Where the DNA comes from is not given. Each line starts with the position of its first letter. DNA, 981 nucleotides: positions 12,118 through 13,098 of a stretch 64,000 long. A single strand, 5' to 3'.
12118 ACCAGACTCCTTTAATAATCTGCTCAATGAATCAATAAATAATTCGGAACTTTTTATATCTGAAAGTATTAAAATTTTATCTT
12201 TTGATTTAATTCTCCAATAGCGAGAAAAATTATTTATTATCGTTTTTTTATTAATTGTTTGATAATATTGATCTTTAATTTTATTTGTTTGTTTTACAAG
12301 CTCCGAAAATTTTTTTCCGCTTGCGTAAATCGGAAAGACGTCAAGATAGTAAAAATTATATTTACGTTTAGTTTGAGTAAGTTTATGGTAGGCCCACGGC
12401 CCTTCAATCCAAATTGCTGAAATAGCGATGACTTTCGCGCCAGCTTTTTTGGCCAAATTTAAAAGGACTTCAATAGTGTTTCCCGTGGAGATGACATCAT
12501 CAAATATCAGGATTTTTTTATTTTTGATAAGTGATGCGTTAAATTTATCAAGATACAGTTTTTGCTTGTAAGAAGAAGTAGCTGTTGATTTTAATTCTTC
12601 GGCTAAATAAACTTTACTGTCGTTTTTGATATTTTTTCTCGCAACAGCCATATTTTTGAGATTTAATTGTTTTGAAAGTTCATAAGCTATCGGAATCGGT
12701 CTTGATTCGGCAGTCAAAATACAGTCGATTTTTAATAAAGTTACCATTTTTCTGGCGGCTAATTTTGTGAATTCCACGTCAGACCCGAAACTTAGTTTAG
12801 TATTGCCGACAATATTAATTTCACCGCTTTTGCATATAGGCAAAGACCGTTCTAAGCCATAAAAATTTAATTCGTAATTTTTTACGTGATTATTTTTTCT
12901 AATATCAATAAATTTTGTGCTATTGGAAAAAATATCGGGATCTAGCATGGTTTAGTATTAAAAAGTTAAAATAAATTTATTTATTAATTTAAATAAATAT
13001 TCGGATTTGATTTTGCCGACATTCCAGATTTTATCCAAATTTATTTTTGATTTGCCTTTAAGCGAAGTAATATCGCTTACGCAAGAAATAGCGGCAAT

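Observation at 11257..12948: Unusual fusion of a phosphoribosyltransferase domain with an M29-type aminopeptidase domain, next to a purine nucleoside phosphorylase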

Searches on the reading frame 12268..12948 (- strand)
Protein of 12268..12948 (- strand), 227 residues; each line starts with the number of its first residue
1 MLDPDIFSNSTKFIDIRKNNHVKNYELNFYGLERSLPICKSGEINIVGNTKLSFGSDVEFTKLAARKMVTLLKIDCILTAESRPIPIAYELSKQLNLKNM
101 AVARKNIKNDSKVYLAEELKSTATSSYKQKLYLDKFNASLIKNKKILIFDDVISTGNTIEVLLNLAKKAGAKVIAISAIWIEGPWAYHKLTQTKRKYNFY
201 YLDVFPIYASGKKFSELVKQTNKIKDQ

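Call 47: find_homologous_proteins(query=window:12268-12948:-, max_evalue=0.00001)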
Query seq(227 aa) (227 aa): 216 proteins with E <= 0.00001 among 731 candidates; the best 120 are listed.
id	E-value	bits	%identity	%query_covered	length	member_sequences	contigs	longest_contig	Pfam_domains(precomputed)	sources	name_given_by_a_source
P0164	7.8e-46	175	45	91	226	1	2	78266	PF00156.34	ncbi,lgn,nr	ncbi:adenine phosphoribosyltransferase [bacterium]|nr:adenine phosphoribosyltransferase [bacterium]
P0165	5.2e-45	172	46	84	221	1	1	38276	PF00156.34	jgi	-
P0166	2.8e-36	143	40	80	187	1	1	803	PF00156.34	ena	-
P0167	8.9e-36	142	41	85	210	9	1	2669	PF00156.34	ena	-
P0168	6.9e-27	113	41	76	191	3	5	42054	PF00156.34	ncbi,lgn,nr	ncbi:MAG: phosphoribosyltransferase family protein [Eubacteriales bacterium]|nr:phosphoribosyltransf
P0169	3.8e-25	107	40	73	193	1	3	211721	PF00156.34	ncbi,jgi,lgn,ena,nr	ncbi:MAG: adenine phosphoribosyltransferase [Clostridiales bacterium GWF2_38_85]|nr:MAG: adenine pho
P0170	1.2e-24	105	39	81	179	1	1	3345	PF00156.34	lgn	-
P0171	1.3e-24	105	39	81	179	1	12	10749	PF00156.34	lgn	-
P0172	1.3e-24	105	38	81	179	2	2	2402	PF00156.34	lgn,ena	-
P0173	1.9e-24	105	38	71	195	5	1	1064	PF00156.34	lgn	-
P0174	5.4e-24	103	39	83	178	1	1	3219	PF00156.34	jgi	jgi:adenine phosphoribosyltransferase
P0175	8.1e-24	103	44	70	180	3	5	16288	PF00156.34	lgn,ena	-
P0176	1.4e-23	102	41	71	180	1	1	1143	PF00156.34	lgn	-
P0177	3.1e-23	101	39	81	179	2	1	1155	PF00156.34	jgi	-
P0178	8.2e-23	99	38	81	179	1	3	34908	PF00156.34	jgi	-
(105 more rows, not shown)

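Call 52: find_encoding_contigs(protein=P0164, flank=10000, max_places=2)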
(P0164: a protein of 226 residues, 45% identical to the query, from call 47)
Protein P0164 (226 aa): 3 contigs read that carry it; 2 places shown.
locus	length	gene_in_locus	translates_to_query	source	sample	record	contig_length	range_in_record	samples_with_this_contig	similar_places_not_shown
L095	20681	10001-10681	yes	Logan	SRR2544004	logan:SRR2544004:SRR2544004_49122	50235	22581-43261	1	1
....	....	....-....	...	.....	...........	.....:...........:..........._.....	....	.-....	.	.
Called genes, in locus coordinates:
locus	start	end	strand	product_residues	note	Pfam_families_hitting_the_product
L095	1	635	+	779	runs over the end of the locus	PF01663:Phosphodiest, PF00884:Sulfatase, PF01663:Phosphodiest, PF01676:Metalloenzyme, PF13489:Methyltransf_23, PF13847:Methyltransf_31, PF08241:Methyltransf_11, PF08242:Methyltransf_12, +1 more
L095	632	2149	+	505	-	PF02310:B12-binding, PF04055:Radical_SAM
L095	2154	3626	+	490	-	PF02310:B12-binding, PF04055:Radical_SAM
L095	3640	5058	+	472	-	PF02310:B12-binding, PF04055:Radical_SAM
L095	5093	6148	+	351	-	PF13353:Fer4_12, PF04055:Radical_SAM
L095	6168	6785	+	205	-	-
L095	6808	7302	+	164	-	-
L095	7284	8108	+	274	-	PF00106:adh_short, PF08659:KR, PF13561:adh_short_C2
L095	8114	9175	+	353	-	PF04055:Radical_SAM, PF13186:SPASM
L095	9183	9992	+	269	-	PF01048:PNP_UDP_1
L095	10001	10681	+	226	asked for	PF00156:Pribosyltran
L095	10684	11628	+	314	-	PF26233:NicX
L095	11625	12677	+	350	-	PF04055:Radical_SAM, PF13186:SPASM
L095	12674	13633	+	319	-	PF01073:3Beta_HSD, PF01370:Epimerase, PF02719:Polysacc_synt_2, PF04321:RmlD_sub_bind, PF05368:NmrA, PF13460:NAD_binding_10, PF16363:GDP_Man_Dehyd, PF07993:NAD_binding_4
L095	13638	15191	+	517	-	PF02310:B12-binding, PF04055:Radical_SAM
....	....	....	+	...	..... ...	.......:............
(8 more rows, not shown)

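Call 53: find_encoding_contigs(protein=P0165, flank=10000, max_places=2)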
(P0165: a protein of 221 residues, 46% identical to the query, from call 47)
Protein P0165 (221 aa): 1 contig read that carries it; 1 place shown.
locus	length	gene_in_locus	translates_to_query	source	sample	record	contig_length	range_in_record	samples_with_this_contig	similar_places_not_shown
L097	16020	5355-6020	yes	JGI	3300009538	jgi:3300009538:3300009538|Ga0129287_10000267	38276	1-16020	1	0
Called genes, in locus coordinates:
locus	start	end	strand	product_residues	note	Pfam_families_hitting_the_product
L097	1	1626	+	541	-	?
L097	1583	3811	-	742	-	PF09586:YfhO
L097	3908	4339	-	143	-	-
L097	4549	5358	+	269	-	PF01048:PNP_UDP_1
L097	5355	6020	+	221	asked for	PF00156:Pribosyltran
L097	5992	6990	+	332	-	PF26233:NicX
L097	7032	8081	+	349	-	PF04055:Radical_SAM, PF13353:Fer4_12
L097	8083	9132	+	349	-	-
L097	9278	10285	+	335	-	PF01073:3Beta_HSD, PF01370:Epimerase, PF02719:Polysacc_synt_2, PF04321:RmlD_sub_bind (weak), PF05368:NmrA, PF13460:NAD_binding_10, PF16363:GDP_Man_Dehyd, PF07993:NAD_binding_4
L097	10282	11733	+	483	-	PF02310:B12-binding, PF04055:Radical_SAM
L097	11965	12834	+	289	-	PF04055:Radical_SAM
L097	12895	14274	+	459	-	PF02310:B12-binding, PF04055:Radical_SAM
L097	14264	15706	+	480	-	PF02310:B12-binding, PF04055:Radical_SAM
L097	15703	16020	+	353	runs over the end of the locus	PF04055:Radical_SAM, PF13353:Fer4_12 (weak)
